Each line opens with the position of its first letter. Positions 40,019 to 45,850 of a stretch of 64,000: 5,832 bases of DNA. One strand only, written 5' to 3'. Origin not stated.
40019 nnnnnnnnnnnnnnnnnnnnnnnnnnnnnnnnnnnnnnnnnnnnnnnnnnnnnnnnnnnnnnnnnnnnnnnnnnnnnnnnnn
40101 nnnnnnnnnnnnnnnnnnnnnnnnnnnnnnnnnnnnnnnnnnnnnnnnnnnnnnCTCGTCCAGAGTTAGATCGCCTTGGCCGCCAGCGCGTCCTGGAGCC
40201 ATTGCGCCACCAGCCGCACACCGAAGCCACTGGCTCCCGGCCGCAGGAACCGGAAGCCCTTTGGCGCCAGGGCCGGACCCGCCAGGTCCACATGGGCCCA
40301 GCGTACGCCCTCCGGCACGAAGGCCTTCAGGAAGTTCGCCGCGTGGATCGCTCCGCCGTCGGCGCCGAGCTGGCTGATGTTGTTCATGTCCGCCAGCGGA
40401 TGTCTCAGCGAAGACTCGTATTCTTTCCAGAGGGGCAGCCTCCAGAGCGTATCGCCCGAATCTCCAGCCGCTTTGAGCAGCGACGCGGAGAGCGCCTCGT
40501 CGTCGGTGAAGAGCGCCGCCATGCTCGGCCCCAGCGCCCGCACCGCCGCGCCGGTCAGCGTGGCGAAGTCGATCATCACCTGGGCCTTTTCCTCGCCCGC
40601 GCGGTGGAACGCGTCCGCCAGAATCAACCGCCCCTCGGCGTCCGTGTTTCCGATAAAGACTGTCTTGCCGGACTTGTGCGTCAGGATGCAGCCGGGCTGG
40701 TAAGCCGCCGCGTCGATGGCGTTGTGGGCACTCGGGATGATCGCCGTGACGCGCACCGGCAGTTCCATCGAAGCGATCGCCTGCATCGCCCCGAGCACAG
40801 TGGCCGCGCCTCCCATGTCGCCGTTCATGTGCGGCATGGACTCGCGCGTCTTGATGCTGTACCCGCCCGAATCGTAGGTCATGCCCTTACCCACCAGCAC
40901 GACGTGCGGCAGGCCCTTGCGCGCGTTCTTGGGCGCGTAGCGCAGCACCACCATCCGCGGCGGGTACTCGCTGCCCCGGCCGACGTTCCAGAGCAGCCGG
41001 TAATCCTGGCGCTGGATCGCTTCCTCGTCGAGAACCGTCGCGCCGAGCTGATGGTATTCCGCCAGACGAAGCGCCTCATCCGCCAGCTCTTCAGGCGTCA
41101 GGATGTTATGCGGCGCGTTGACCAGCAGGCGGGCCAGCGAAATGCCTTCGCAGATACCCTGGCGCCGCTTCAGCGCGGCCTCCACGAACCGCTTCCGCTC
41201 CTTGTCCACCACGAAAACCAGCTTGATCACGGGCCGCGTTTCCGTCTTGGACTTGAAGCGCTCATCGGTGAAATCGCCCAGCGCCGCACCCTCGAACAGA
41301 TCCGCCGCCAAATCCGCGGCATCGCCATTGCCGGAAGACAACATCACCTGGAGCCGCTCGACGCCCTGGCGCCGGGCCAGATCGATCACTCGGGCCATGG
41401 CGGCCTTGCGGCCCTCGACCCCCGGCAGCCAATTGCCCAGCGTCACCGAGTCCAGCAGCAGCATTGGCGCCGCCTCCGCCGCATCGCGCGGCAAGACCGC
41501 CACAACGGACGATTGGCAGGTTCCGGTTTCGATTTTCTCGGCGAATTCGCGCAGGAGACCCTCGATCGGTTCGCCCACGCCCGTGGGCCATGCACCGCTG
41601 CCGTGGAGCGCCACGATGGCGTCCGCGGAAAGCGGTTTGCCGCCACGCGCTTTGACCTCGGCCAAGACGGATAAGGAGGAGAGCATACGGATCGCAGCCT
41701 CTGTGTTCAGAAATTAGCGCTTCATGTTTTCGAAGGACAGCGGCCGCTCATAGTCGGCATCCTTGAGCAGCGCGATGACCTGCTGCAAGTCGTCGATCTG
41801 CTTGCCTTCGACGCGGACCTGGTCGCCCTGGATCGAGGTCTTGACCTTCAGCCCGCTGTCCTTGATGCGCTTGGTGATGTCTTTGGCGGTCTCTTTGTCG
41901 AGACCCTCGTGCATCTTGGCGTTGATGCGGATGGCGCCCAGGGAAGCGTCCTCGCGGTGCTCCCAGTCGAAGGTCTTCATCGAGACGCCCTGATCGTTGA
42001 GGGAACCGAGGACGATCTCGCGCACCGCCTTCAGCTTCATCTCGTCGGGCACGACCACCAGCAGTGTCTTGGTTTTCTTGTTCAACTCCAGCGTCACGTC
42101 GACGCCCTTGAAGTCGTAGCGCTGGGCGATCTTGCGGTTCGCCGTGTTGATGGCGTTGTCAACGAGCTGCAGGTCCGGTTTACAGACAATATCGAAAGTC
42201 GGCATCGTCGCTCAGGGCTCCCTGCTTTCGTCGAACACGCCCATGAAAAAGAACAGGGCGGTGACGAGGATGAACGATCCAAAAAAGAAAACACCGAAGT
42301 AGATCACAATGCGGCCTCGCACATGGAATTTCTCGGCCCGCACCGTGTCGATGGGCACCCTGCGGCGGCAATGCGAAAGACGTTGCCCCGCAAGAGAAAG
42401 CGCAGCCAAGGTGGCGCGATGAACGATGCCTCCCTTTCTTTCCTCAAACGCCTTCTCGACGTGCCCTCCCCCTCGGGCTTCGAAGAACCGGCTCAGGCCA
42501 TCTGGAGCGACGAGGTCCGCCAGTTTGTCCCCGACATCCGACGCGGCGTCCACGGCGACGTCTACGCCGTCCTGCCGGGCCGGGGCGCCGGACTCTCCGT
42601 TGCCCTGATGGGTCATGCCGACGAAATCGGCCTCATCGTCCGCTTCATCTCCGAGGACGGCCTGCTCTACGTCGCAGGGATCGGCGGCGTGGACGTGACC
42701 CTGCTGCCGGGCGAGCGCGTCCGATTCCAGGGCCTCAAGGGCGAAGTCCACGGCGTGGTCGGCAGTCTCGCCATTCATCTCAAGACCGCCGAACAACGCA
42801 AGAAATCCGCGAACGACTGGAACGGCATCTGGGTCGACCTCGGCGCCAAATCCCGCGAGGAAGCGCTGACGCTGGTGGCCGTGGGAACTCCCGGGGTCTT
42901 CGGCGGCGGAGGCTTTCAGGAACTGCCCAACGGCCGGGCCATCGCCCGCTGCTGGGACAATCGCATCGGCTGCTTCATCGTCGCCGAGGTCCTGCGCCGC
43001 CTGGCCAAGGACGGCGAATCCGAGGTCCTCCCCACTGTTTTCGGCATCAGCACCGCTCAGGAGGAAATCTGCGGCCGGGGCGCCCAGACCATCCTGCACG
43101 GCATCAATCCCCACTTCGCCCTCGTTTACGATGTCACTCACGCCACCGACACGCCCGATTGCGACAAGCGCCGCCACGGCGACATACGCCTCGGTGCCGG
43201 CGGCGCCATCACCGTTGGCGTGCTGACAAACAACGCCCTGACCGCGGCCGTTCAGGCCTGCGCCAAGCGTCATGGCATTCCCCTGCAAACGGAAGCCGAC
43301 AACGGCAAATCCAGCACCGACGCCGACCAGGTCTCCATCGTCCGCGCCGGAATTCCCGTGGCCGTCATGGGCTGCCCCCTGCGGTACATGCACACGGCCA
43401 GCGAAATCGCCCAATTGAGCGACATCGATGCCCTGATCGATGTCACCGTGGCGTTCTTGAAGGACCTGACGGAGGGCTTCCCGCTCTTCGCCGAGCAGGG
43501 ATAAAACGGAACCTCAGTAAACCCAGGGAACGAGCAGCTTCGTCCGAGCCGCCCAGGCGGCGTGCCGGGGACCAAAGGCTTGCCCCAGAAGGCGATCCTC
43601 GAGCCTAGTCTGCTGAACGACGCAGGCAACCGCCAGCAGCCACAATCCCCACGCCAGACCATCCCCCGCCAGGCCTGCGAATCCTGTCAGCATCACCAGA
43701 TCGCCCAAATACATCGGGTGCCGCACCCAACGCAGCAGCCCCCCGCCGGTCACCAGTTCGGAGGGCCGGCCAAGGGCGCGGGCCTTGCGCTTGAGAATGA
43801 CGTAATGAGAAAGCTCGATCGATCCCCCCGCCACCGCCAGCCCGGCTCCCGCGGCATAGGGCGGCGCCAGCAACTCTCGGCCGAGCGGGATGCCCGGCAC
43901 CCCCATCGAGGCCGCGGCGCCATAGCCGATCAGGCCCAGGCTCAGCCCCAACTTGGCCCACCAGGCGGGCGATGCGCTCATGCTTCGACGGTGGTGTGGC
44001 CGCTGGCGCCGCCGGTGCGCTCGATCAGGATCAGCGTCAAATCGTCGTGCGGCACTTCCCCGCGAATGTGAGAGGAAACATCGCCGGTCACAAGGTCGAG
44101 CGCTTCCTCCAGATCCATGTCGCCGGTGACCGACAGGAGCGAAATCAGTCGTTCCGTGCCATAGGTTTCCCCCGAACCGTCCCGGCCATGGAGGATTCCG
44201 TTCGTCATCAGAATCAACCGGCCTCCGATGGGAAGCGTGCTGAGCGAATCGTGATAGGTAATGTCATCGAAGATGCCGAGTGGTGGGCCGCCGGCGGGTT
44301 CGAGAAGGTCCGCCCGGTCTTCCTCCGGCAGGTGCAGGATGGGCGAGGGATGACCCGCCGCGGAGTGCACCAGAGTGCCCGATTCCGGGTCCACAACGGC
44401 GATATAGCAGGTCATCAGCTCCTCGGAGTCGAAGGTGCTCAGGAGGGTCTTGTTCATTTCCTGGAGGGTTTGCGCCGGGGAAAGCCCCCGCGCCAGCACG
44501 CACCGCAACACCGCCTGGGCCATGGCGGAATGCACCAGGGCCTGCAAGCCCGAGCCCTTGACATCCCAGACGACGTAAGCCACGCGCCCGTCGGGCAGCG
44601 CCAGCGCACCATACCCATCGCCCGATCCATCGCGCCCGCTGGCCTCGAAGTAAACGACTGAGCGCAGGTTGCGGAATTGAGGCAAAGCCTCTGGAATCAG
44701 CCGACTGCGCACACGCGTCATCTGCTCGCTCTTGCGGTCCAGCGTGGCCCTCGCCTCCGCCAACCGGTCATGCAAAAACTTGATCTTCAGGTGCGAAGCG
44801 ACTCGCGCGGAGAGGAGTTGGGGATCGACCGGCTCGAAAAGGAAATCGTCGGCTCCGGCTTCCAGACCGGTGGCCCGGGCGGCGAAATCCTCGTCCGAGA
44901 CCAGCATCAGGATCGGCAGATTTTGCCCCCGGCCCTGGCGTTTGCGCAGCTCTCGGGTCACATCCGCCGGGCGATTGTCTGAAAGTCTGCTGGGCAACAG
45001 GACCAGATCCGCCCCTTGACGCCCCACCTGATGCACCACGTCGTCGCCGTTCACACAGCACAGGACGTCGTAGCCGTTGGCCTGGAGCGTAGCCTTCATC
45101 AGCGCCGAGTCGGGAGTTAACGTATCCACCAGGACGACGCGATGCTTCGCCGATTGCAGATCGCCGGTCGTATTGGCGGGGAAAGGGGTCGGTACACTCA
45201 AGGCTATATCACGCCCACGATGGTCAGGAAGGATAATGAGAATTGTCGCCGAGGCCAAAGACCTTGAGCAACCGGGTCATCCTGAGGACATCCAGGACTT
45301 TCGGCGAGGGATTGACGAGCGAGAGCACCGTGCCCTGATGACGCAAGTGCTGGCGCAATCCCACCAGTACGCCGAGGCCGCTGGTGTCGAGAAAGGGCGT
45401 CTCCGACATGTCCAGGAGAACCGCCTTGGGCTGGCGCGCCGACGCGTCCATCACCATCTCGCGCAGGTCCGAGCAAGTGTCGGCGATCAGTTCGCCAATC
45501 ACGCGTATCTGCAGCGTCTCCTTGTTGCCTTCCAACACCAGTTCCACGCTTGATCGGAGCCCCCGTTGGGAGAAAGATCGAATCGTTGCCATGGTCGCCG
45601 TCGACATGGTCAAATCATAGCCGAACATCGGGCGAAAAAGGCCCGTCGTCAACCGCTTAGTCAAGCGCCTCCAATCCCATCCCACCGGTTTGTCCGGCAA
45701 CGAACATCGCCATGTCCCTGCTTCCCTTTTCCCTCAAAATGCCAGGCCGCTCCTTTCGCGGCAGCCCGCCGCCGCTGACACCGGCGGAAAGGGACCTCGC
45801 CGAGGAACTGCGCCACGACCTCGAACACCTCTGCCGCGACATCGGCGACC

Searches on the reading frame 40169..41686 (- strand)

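Call 21: search_protein_families(library=pfam, proteins=[window:40169-41686:-], max_evalue=0.001)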
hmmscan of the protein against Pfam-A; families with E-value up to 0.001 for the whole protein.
window:40169-41686:- (506 aa): 1 family
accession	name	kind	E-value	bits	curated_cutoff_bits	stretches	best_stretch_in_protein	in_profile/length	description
PF00883.26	Peptidase_M17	-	8.2e-108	360.8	25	1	184-493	2-309/310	Cytosol aminopeptidase family, catalytic domain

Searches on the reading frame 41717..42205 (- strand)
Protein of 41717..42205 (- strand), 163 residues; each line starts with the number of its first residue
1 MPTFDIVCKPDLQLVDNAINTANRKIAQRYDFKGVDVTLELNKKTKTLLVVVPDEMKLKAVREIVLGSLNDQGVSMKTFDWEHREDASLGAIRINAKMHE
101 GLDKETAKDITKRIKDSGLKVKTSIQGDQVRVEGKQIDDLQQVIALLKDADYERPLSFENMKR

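Call 21: search_protein_families(library=pfam, proteins=[window:41717-42205:-], max_evalue=0.001)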
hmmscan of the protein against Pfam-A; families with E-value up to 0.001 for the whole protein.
window:41717-42205:- (163 aa): 1 family
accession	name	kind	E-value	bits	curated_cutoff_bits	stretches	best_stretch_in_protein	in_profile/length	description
PF04461.18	DUF520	-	2.7e-55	187.3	23.2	1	2-162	1-161/161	Protein of unknown function (DUF520)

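Call 75: search_protein_families(library=ncbifam, proteins=[window:41717-42205:-], max_evalue=0.001)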
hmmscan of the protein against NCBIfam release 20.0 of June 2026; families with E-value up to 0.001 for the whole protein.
window:41717-42205:- (163 aa): 1 family
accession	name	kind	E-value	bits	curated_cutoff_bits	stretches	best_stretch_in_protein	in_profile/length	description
NF003819.0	PRK05412.1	equivalog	1.2e-53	181.5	146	1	1-162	3-163/164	YajQ family cyclic di-GMP-binding protein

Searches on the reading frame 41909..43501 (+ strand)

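Call 21: search_protein_families(library=pfam, proteins=[window:41909-43501:+], max_evalue=0.001)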
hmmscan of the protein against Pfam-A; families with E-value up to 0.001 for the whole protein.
window:41909-43501:+ (531 aa): 1 family
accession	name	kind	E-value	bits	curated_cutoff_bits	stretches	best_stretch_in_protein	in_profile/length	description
PF05343.19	Peptidase_M42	-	5.6e-72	242.7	23.2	1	216-511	1-291/292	M42 glutamyl aminopeptidase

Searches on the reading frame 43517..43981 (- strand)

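Call 21: search_protein_families(library=pfam, proteins=[window:43517-43981:-], max_evalue=0.001)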
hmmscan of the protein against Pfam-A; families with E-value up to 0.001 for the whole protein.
window:43517-43981:- (155 aa): 2 families
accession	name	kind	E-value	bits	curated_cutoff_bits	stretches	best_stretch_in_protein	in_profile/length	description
PF04191.18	PEMT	-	5.9e-05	23.9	25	1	43-137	4-103/105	Phospholipid methyltransferase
PF06966.17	DUF1295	-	0.00043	20.3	20.4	1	78-123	156-201/235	Protein of unknown function (DUF1295)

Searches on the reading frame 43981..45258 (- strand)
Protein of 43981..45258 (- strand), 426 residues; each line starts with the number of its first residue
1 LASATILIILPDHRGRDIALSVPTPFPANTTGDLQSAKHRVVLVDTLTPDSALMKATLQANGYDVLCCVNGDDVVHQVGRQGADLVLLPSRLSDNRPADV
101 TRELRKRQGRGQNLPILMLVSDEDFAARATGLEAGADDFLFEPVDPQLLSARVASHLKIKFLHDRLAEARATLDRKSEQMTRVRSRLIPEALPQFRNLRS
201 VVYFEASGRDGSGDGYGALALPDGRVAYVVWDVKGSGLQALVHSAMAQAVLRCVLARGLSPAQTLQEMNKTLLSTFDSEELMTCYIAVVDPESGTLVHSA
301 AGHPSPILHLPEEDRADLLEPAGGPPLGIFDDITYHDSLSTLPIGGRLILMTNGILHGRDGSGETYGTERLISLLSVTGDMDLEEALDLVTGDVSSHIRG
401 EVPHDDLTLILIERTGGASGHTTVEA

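Call 21: search_protein_families(library=pfam, proteins=[window:43981-45258:-], max_evalue=0.001)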
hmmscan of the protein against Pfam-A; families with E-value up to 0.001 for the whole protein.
window:43981-45258:- (426 aa): 2 families
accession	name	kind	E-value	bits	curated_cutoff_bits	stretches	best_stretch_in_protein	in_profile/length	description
PF07228.17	SpoIIE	-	1.8e-40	139.4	25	1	222-414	1-191/192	Stage II sporulation protein E (SpoIIE)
PF00072.30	Response_reg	-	1.1e-11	45.3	30.2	1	42-153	2-110/111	Response regulator receiver domain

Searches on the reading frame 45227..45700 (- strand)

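Call 21: search_protein_families(library=pfam, proteins=[window:45227-45700:-], max_evalue=0.001)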
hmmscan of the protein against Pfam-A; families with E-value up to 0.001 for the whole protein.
window:45227-45700:- (158 aa): 2 families
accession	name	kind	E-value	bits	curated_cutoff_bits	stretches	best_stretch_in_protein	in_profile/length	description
PF01740.26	STAS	-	1.5e-20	73.4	22.6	1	55-153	3-102/106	STAS domain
PF13466.11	STAS_2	-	9e-13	48.7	29.2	1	66-144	2-79/80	STAS domain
